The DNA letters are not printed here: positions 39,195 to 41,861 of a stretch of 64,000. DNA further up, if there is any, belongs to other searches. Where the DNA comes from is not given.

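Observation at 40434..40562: Rad50 with a two-helix hydrophobic hairpin in place of the CxxC zinc hook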

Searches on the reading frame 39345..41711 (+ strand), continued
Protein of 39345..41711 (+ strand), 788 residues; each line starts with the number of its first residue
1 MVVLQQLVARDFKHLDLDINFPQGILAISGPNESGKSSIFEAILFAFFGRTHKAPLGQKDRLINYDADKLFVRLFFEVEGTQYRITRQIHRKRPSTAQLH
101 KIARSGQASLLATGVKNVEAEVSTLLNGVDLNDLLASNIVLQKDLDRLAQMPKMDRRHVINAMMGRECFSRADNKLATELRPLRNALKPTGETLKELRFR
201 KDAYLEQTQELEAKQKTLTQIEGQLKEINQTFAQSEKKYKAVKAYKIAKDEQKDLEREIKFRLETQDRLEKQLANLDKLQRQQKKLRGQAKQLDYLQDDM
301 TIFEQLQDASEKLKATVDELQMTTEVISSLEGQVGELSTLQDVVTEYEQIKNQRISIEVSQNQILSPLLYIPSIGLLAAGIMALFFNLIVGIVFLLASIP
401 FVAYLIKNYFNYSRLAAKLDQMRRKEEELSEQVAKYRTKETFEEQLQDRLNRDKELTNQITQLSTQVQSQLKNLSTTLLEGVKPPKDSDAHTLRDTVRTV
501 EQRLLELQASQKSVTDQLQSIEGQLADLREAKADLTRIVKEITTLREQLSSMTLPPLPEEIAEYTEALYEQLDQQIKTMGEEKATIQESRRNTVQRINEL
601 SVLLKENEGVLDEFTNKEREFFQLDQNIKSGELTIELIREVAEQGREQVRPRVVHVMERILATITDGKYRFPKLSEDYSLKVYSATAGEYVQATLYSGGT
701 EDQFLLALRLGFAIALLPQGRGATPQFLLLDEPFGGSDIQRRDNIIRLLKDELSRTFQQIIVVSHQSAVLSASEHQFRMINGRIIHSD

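Call 20: list_cluster_members(proteins=[P0001, P0052, P0067, P0070, P0071, P0072, P0074, P0073, P0075, P0079])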
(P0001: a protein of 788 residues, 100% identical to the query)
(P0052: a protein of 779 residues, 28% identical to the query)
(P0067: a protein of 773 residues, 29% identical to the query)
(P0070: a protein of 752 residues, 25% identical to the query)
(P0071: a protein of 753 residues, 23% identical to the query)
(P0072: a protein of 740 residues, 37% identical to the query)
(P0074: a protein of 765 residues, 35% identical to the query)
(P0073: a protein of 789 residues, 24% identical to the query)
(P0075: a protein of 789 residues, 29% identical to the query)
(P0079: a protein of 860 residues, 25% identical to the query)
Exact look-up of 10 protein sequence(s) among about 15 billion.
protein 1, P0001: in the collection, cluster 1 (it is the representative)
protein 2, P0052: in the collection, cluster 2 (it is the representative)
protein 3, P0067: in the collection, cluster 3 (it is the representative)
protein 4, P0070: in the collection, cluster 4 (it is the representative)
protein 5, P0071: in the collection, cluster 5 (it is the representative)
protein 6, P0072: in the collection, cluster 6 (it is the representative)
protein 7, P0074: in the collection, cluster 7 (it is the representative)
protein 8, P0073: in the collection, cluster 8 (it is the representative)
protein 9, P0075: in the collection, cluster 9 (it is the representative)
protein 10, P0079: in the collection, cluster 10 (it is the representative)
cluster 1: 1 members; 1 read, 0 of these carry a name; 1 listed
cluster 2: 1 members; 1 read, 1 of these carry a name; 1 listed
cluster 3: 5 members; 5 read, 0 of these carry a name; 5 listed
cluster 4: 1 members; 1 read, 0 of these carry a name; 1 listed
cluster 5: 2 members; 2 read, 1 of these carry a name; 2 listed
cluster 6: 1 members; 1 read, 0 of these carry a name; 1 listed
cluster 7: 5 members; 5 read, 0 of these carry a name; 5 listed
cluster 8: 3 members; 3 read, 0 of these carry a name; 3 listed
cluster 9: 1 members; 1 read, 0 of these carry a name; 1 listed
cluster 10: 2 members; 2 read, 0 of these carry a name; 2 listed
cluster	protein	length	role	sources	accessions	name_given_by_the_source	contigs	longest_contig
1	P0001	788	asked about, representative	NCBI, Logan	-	-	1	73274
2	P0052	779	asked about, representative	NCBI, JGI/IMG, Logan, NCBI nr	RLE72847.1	MAG: hypothetical protein DRJ45_01120 [Thermoprotei archaeon]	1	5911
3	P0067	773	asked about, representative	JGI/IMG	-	-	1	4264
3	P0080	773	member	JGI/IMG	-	-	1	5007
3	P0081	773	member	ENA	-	-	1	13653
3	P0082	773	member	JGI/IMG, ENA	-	-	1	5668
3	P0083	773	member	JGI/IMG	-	-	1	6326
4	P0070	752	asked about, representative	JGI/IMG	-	-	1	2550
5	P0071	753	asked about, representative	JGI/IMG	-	exonuclease SbcC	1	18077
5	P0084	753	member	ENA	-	-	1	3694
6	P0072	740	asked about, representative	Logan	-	-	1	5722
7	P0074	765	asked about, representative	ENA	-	-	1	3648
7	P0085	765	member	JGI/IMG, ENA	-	-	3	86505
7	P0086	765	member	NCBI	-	-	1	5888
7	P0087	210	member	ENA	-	-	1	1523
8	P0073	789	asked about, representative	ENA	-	-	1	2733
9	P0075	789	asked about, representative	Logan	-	-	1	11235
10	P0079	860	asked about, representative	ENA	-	-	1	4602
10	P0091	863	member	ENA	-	-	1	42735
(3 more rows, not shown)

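Call 24: find_encoding_contigs(protein=P0046, flank=8000, max_places=1)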
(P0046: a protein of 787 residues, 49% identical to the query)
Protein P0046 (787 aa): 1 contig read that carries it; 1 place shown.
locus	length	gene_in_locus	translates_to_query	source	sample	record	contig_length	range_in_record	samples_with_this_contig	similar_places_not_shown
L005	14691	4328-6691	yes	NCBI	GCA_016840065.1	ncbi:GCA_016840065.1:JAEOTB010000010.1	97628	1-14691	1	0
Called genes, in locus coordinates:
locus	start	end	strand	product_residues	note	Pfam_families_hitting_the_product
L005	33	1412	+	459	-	PF09376:NurA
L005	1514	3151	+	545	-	PF01935:DUF87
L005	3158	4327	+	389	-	PF00149:Metallophos, PF12850:Metallophos_2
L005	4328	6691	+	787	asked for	PF02463:SMC_N, PF13304:AAA_21 (faint), PF13476:AAA_23, PF13514:AAA_27 (weak)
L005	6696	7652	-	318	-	PF00583:Acetyltransf_1, PF13673:Acetyltransf_10, PF13508:Acetyltransf_7, PF08445:FR47 (weak)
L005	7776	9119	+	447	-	-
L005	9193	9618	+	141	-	-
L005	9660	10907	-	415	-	PF12704:MacB_PCD, PF02687:FtsX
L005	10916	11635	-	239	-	PF00005:ABC_tran, PF02463:SMC_N (faint)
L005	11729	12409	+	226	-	PF02129:Peptidase_S15, PF00561:Abhydrolase_1, PF12697:Abhydrolase_6, PF20408:Abhydrolase_11, PF12146:Hydrolase_4, PF00326:Peptidase_S9, PF02230:Abhydrolase_2 (weak), PF01738:DLH, +3 more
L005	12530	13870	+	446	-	PF01210:NAD_Gly3P_dh_N (faint), PF03446:NAD_binding_2 (weak), PF03721:UDPG_MGDP_dh_N, PF00984:UDPG_MGDP_dh, PF03720:UDPG_MGDP_dh_C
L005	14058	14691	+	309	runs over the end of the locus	PF08271:Zn_Ribbon_TF, PF00382:TFIIB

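Call 25: find_encoding_contigs(protein=P0075, flank=8000, max_places=1)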
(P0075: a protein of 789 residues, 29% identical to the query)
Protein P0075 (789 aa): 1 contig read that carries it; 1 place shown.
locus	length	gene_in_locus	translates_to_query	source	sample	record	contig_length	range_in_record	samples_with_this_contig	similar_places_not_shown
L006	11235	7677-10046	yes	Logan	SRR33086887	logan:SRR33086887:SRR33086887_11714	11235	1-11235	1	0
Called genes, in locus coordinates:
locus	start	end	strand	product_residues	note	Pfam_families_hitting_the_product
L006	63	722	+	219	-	PF00072:Response_reg, PF00486:Trans_reg_C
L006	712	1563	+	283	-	PF00512:HisKA (weak), PF02518:HATPase_c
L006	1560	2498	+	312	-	PF05971:Methyltransf_10, PF05175:MTS (weak)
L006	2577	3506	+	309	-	PF01145:Band_7, PF13421:Band_7_1 (weak)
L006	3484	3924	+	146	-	-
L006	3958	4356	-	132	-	PF02579:Nitro_FeMo-Co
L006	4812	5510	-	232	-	-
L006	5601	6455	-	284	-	PF02311:AraC_binding, PF00165:HTH_AraC (faint), PF12833:HTH_18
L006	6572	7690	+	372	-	PF00149:Metallophos, PF12850:Metallophos_2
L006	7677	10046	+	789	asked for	PF02463:SMC_N, PF13175:AAA_15 (weak), PF13304:AAA_21 (faint), PF13476:AAA_23, PF13514:AAA_27 (weak), PF13555:AAA_29 (weak), PF13558:SbcC_Walker_B (faint)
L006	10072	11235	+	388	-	?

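Call 26: find_encoding_contigs(protein=P0085, flank=8000, max_places=1)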
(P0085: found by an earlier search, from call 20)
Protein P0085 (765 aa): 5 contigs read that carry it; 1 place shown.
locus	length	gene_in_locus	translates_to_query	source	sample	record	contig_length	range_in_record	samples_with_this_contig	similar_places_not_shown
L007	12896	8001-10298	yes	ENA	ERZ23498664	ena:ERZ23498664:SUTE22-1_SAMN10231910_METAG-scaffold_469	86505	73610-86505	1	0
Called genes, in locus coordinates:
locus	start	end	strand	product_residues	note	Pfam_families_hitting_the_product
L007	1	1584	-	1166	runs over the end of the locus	PF13360:PQQ_2 (faint), PF13428:TPR_14 (faint), PF00515:TPR_1 (weak), PF07719:TPR_2 (faint), PF13174:TPR_6 (faint)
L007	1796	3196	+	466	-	PF13519:VWA_2 (faint), PF00092:VWA (faint), PF13768:VWA_3 (weak)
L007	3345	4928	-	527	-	PF16697:Yop-YscD_cpl, PF00498:FHA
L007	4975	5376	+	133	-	PF02410:RsfS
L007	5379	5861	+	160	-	PF02367:TsaE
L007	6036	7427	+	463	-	PF17667:Pkinase_fungal (faint), PF00069:Pkinase, PF07714:PK_Tyr_Ser-Thr, PF03109:ABC1 (weak), PF14531:Kinase-like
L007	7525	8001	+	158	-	-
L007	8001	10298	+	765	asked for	PF02463:SMC_N, PF13175:AAA_15 (faint), PF13476:AAA_23, PF13558:SbcC_Walker_B (faint)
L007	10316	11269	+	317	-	PF01745:IPT, PF01715:IPPT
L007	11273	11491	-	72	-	-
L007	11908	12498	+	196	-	-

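Call 37: predict_structure(alignment_id=A1)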
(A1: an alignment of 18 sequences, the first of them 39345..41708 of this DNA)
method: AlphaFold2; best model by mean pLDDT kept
length: 788 residues; sequences in the alignment: 18
mean_pLDDT: 83.4   pTM: 0.45
mean pLDDT of the five models: 83.4, 82.1, 79.9, 78.7, 77.7
residues with pLDDT >= 90: 195; 70-90: 520; 50-70: 72; < 50: 1
segments of 3 or more residues with pLDDT < 50: none
pLDDT, mean of each block of 10 residues (from residue 1): 91 90 89 86 92 85 88 92 95 93 90 93 82 78 71 64 65 87 92 94 94 93 89 85 84 80 78 74 79 80 87 90 89 85 86 83 63 72 79 79 77 81 87 84 90 91 87 82 69 84 84 81 77 80 81 80 83 89 91 94 92 94 94 90 79 86 86 79 86 64 80 69 71 80 85 85 76 78 74
secondary structure, 60 per line:
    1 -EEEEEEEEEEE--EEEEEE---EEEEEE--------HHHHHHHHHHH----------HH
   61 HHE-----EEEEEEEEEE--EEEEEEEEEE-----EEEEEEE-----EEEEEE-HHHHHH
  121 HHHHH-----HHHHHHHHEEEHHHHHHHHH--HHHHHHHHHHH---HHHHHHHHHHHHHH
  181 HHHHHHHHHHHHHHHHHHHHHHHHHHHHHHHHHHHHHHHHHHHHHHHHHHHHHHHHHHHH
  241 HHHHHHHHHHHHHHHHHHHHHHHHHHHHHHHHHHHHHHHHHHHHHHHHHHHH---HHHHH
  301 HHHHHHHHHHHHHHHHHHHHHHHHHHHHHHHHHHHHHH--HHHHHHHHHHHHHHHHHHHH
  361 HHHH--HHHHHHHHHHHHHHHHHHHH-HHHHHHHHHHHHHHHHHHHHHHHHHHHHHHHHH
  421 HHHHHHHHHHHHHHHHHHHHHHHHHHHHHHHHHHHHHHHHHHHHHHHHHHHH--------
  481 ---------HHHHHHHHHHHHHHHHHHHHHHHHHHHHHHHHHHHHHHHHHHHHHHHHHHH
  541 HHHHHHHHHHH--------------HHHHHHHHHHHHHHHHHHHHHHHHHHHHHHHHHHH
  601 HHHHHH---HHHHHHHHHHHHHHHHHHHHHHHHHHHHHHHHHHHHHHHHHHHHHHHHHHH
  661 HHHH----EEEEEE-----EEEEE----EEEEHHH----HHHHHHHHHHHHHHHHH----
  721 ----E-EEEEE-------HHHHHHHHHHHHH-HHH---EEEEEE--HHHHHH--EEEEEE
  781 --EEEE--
elements in order (helices of 4 or more, strands of 3 or more residues): E2-12 E15-20 E24-29 H38-48 H59-62 E69-78 E81-90 E96-102 E108-113 H115-125 H131-138 E139-141 H142-150 H153-163 H167-292 H296-338 H341-364 H367-386 H388-472 H490-551 H566-606 H610-664 E669-674 E680-684 E689-692 H700-716 E727-731 H739-751 E759-764 H767-772 E775-780 E783-786

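Call 40: search_solved_structures(query=A1, max_evalue=0.00001)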
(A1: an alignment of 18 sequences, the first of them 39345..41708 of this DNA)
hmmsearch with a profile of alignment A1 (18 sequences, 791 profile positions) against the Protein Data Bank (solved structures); distinct sequences matched with E-value up to 0.00001: 40.
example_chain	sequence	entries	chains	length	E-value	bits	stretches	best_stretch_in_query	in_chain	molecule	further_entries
3aux_A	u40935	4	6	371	4.9e-51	177.2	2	2-230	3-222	DNA double-strand break repair rad50 ATPase | DNA double-strand break repair Rad50 ATPase,DNA double-strand break repair Rad50 ATPase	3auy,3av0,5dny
5f3w_B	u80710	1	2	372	1.4e-50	175.6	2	2-224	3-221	DNA double-strand break repair Rad50 ATPase,DNA double-strand break repair Rad50 ATPase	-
3qf7_A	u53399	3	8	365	8.3e-38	133.4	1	5-191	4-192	Rad50 | Probable DNA double-strand break repair Rad50 ATPase,Probable DNA double-strand break repa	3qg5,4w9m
3qku_A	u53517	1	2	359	1e-36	129.8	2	2-210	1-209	DNA double-strand break repair rad50 ATPase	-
3qkt_A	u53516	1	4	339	5.7e-35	124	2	2-178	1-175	DNA double-strand break repair rad50 ATPase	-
4nck_A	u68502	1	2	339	8.1e-35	123.5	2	2-178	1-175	DNA double-strand break repair Rad50 ATPase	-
3tho_A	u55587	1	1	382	4.6e-34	121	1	5-191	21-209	Probable DNA double-strand break repair Rad50 ATPase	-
4nch_A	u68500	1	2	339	5.4e-34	120.8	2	2-178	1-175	DNA double-strand break repair Rad50 ATPase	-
4nci_A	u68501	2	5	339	1.8e-33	119.1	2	2-178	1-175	DNA double-strand break repair Rad50 ATPase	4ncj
6s6v_C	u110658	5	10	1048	4.3e-25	91.3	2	22-335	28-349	Nuclease SbcCD subunit C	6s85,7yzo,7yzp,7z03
3qkr_A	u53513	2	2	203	1.7e-23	86.1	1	2-196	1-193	DNA double-strand break repair rad50 ATPase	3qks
1ii8_A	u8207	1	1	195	3.1e-23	85.2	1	2-195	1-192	Rad50 ABC-ATPase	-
1f2t_A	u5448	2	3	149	2.4e-16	62.4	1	2-149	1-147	RAD50 ABC-ATPASE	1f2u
3qkr_B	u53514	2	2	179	2.5e-16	62.3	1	612-782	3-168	DNA double-strand break repair rad50 ATPase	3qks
1us8_A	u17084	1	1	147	3.8e-16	61.7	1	2-148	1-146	DNA DOUBLE-STRAND BREAK REPAIR RAD50 ATPASE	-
7zr1_C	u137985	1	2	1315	4.1e-09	38.5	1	17-342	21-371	DH domain-containing protein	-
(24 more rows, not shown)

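Call 41: fold_search(model_id=the predicted structure, library=pdb)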
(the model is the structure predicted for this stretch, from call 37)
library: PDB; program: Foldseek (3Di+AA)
matches with E <= 10: 1199; with E <= 0.001: 278
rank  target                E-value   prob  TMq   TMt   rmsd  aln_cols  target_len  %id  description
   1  7zr1_D                6.3e-23  1.00  0.36  0.36  81.0       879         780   14  Chaetomium thermophilum Mre11-Rad50-Nbs1 complex bound to ATPyS (composite structure) (released 2023-01-11)
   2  7zr1_C                4.6e-21  1.00  0.43  0.44  83.3       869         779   14  Chaetomium thermophilum Mre11-Rad50-Nbs1 complex bound to ATPyS (composite structure) (released 2023-01-11)
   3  8i4x_B                2.3e-19  1.00  0.37  0.28  101.4      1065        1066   12  Cryo-EM structure of 5-subunit Smc5/6 (released 2024-06-26)
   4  7yqh_B                3.1e-18  1.00  0.32  0.25  95.9      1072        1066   12  Cryo-EM structure of 8-subunit Smc5/6 (released 2024-01-31)
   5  6yvu_B                3.1e-17  1.00  0.30  0.21  82.7      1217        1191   14  Condensin complex from S.cerevisiae ATP-free apo non-engaged state (released 2020-07-15)
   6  3auy_A                6.2e-17  1.00  0.32  0.65  32.6       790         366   13  Crystal structure of Rad50 bound to ADP (released 2011-05-25)
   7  9gm6_B                6.5e-17  1.00  0.24  0.18  25.0      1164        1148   12  MukBEF in a nucleotide-bound state with open neck gate (heads core) (released 2025-03-26)
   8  3qf7_A                9.0e-17  1.00  0.33  0.69  26.6       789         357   12  The Mre11:Rad50 complex forms an ATP dependent molecular clamp in DNA double-strand break repair (released 2011-04-20)
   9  3av0_B                1.5e-16  1.00  0.34  0.69  26.8       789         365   13  Crystal structure of Mre11-Rad50 bound to ATP S (released 2011-05-25)
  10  3tho_A                1.7e-16  1.00  0.34  0.70  25.4       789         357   13  Crystal structure of Mre11:Rad50 in its ATP/ADP bound state (released 2011-10-12)
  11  9gm6_A                2.4e-16  1.00  0.23  0.17  34.1      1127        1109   10  MukBEF in a nucleotide-bound state with open neck gate (heads core) (released 2025-03-26)
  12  5dny_D                3.7e-16  1.00  0.33  0.68  29.8       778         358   12  Structure of the ATPrS-Mre11/Rad50-DNA complex (released 2016-02-24)
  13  7qcd_A                4.3e-16  1.00  0.32  0.26  102.3      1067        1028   12  CryoEM structure of the Smc5/6-holocomplex (composite structure) (released 2022-09-21)
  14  8i13_B                5.6e-16  1.00  0.34  0.27  100.9      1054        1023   12  Cryo-EM structure of 6-subunit Smc5/6 (released 2024-06-26)
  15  4w9m_K                5.9e-16  1.00  0.34  0.71  31.9       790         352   12  AMPPNP bound Rad50 in complex with dsDNA (released 2015-01-14)
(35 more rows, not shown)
